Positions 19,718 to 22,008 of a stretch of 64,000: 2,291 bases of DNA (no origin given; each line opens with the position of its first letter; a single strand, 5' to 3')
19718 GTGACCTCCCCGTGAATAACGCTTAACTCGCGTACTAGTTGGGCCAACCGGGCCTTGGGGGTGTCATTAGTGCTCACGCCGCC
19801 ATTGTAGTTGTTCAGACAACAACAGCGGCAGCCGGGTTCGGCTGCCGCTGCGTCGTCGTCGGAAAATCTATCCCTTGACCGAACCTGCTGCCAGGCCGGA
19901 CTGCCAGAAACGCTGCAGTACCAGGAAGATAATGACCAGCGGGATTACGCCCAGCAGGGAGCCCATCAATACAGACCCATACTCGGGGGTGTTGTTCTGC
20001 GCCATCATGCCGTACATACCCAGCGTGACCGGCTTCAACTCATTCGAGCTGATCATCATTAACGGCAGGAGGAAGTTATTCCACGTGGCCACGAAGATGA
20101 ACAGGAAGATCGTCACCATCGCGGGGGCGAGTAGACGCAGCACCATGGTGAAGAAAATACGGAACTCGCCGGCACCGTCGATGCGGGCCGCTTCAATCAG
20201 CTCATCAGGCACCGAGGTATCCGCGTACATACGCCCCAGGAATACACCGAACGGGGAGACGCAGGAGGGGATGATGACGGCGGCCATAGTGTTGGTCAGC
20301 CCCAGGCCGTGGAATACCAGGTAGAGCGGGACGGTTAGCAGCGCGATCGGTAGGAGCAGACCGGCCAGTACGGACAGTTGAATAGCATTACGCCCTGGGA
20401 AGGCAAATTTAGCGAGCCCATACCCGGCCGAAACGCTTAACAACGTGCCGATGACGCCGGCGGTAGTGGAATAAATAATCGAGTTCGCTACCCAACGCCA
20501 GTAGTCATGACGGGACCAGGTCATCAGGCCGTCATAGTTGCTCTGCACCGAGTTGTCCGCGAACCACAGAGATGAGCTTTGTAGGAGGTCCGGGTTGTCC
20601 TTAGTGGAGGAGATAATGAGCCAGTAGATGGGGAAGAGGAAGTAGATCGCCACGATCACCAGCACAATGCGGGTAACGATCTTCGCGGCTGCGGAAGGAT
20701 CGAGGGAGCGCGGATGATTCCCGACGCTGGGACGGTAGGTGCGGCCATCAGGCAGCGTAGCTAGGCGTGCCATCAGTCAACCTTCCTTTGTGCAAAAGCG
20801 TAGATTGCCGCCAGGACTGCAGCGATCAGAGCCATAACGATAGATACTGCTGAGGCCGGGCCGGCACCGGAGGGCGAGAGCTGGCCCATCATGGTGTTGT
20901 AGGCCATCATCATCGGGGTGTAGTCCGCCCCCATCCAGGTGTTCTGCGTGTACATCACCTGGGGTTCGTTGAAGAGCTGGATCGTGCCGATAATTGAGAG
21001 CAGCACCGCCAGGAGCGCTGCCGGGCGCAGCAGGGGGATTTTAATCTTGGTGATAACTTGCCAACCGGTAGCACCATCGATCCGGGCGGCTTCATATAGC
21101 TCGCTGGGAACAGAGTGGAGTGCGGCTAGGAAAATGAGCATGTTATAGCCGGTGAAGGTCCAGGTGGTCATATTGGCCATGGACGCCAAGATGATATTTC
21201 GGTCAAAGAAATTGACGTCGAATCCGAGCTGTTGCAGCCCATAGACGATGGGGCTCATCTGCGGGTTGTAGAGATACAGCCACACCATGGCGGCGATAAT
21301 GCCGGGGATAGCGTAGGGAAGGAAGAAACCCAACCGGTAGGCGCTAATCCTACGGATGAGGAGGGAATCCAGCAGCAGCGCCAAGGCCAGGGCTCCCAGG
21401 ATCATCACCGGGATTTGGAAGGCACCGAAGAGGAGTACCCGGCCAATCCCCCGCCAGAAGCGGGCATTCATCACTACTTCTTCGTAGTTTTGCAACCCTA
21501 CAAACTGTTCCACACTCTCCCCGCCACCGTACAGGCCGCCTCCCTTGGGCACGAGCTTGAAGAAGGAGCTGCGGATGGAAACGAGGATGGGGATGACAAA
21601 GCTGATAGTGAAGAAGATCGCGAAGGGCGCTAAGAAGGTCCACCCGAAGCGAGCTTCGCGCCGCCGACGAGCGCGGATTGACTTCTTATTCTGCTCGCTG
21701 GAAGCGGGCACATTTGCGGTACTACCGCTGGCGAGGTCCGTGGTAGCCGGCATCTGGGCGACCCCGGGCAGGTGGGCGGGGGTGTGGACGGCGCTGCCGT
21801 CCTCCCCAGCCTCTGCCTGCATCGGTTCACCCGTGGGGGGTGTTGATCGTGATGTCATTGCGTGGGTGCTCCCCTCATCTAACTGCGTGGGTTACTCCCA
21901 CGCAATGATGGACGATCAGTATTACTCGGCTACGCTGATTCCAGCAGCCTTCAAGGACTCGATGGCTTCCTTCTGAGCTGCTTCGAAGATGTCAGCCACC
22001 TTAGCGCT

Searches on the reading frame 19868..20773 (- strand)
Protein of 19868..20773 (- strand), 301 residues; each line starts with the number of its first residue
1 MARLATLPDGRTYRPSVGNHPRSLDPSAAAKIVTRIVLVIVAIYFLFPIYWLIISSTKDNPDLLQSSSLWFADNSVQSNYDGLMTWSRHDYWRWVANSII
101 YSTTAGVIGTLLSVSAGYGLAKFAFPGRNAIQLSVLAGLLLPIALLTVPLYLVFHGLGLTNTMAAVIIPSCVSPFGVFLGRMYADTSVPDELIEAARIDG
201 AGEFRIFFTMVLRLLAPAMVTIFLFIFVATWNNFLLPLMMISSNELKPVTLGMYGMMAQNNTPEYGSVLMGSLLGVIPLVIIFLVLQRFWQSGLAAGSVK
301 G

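Call 44: search_protein_families(library=pfam, proteins=[window:19868-20773:-])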
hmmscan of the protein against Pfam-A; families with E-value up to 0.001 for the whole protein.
window:19868-20773:- (301 aa): 1 family
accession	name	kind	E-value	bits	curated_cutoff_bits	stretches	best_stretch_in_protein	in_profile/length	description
PF00528.27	BPD_transp_1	-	1.2e-16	61.4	26.4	1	113-288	5-176/184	Binding-protein-dependent transport system inner membrane component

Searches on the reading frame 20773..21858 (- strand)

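Call 44: search_protein_families(library=pfam, proteins=[window:20773-21858:-])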
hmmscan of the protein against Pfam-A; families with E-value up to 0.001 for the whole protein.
window:20773-21858:- (361 aa): 1 family
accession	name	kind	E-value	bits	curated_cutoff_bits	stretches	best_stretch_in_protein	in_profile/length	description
PF00528.27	BPD_transp_1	-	2.4e-14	53.9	26.4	1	177-360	23-182/184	Binding-protein-dependent transport system inner membrane component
